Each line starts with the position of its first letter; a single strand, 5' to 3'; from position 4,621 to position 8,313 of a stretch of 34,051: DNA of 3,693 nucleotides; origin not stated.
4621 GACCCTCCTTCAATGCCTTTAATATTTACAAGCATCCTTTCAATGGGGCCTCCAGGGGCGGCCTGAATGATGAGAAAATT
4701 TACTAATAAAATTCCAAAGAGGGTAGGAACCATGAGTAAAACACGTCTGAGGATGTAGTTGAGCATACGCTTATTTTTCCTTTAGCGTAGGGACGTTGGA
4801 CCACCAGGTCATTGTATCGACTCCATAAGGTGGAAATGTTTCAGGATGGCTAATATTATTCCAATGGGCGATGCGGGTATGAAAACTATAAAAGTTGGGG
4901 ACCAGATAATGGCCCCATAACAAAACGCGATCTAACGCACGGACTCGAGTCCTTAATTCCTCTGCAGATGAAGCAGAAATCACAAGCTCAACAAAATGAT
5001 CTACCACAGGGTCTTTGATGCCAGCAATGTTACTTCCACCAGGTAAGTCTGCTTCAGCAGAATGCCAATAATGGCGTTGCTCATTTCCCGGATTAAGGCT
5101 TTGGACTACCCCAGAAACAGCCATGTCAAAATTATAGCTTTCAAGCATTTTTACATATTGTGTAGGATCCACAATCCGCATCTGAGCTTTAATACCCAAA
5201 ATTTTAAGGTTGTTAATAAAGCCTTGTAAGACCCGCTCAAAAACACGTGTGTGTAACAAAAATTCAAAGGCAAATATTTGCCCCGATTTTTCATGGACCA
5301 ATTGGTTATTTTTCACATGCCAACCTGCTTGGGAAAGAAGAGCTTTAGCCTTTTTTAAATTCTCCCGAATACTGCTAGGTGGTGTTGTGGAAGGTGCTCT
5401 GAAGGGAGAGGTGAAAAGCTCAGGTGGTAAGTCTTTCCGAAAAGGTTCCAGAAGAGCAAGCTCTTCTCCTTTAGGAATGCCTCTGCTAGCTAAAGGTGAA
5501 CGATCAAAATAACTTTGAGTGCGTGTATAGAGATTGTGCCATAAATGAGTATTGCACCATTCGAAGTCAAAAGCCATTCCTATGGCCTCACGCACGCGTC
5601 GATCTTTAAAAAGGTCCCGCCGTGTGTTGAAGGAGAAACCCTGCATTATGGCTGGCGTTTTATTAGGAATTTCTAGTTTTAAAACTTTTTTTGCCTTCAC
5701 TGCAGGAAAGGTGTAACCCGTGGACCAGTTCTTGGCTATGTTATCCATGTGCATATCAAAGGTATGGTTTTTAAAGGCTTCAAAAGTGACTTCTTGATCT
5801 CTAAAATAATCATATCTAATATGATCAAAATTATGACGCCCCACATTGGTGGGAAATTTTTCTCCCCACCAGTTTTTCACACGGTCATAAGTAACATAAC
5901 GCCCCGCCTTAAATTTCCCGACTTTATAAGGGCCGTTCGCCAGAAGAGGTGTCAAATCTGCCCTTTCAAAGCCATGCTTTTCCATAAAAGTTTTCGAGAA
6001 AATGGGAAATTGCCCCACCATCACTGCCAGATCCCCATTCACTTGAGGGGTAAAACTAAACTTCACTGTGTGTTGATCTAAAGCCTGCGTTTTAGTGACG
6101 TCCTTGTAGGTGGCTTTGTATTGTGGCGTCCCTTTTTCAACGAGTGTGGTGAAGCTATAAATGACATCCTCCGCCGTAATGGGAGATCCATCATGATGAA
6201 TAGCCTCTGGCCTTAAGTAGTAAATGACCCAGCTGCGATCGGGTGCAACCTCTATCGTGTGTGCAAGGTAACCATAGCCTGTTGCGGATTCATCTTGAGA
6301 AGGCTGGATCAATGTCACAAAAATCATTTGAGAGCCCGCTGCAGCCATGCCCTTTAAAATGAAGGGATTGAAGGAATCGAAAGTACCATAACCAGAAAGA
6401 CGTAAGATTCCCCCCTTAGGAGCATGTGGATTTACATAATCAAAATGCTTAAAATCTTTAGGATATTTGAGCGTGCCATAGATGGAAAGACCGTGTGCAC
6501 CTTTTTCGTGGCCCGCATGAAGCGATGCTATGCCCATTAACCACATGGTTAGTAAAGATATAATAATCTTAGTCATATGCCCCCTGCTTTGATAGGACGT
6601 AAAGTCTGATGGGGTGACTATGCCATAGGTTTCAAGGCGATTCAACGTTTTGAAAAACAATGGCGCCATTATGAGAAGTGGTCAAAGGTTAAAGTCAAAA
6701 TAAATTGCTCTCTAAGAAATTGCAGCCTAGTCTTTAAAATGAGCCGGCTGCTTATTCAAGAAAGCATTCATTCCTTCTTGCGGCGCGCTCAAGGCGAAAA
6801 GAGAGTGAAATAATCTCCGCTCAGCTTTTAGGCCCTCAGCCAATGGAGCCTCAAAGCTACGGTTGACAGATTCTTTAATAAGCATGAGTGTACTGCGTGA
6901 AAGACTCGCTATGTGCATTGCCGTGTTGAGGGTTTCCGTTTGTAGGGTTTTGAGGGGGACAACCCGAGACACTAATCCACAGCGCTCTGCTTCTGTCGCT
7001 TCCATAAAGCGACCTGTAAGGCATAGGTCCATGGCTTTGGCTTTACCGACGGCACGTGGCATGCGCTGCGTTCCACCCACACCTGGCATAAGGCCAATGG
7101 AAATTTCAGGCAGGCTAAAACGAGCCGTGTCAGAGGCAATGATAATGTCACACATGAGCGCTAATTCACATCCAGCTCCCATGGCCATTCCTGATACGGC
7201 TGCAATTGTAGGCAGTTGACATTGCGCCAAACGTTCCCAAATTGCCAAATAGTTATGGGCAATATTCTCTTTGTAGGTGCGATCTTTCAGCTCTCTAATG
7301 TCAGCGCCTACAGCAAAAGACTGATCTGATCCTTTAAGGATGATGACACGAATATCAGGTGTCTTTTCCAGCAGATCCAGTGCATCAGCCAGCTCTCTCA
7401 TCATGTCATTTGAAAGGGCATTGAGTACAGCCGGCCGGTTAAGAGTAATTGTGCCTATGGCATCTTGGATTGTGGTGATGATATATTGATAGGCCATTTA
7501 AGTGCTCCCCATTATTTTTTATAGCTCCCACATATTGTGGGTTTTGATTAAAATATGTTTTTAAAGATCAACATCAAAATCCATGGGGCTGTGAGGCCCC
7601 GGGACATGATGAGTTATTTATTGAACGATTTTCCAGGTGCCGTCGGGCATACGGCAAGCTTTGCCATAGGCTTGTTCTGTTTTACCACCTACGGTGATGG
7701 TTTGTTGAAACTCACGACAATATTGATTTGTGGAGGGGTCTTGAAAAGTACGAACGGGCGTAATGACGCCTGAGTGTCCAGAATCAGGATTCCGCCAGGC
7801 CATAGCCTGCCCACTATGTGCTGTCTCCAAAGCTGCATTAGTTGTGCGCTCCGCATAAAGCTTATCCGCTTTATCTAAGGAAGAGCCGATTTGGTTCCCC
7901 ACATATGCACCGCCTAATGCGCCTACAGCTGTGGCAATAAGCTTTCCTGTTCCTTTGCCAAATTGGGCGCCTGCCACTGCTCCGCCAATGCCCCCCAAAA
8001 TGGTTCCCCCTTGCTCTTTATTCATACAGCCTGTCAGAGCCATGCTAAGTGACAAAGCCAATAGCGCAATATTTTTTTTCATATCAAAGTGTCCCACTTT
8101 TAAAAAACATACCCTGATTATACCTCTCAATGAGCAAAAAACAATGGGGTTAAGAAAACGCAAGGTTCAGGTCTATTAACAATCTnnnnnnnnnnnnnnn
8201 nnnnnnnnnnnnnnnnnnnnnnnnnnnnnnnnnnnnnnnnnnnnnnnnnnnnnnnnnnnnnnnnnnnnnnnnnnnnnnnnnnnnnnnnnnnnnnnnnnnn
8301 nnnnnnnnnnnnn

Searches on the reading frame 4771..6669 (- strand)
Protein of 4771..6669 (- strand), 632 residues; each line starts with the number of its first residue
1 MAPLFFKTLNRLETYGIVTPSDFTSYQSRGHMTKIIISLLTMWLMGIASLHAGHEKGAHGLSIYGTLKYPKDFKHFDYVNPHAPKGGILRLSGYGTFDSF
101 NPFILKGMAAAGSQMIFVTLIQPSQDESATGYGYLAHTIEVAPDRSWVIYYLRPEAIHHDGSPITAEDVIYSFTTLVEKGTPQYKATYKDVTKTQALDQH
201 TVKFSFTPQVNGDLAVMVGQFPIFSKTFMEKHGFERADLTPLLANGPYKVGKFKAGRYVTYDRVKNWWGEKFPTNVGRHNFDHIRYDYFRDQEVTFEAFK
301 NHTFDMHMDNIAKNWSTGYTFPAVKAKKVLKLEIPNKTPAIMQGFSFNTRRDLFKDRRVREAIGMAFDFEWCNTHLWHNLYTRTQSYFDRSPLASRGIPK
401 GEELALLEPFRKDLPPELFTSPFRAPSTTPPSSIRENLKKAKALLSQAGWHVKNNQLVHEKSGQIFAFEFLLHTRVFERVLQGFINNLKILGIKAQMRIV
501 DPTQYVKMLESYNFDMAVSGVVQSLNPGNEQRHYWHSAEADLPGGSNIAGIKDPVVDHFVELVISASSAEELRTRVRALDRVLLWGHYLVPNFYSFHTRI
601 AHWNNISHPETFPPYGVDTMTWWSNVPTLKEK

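Call 51: search_protein_families(library=pfam, proteins=[window:4771-6669:-], max_evalue=0.001)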
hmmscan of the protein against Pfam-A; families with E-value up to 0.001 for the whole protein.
window:4771-6669:- (632 aa): 1 family
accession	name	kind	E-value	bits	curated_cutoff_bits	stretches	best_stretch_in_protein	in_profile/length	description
PF00496.27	SBP_bac_5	-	7e-58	196.9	32.4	1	135-535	6-360/368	Bacterial extracellular solute-binding proteins, family 5 Middle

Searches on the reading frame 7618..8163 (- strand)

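Call 51: search_protein_families(library=pfam, proteins=[window:7618-8163:-], max_evalue=0.001)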
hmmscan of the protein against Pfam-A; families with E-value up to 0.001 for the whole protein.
window:7618-8163:- (181 aa): 4 families
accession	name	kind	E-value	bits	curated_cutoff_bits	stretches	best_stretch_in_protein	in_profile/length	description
PF16998.10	17kDa_Anti_2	-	7e-12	45.6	26.6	1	97-180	30-111/116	17 kDa outer membrane surface antigen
PF05433.20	Rick_17kDa_Anti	-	3.9e-09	36.7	24.2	1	52-93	1-43/43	Glycine zipper 2TM domain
PF13488.11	Gly-zipper_Omp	-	4e-07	30.3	25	1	57-98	2-44/46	Glycine zipper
PF13441.11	Gly-zipper_YMGG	-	0.00019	21.5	28.9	1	48-91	1-45/45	YMGG-like Gly-zipper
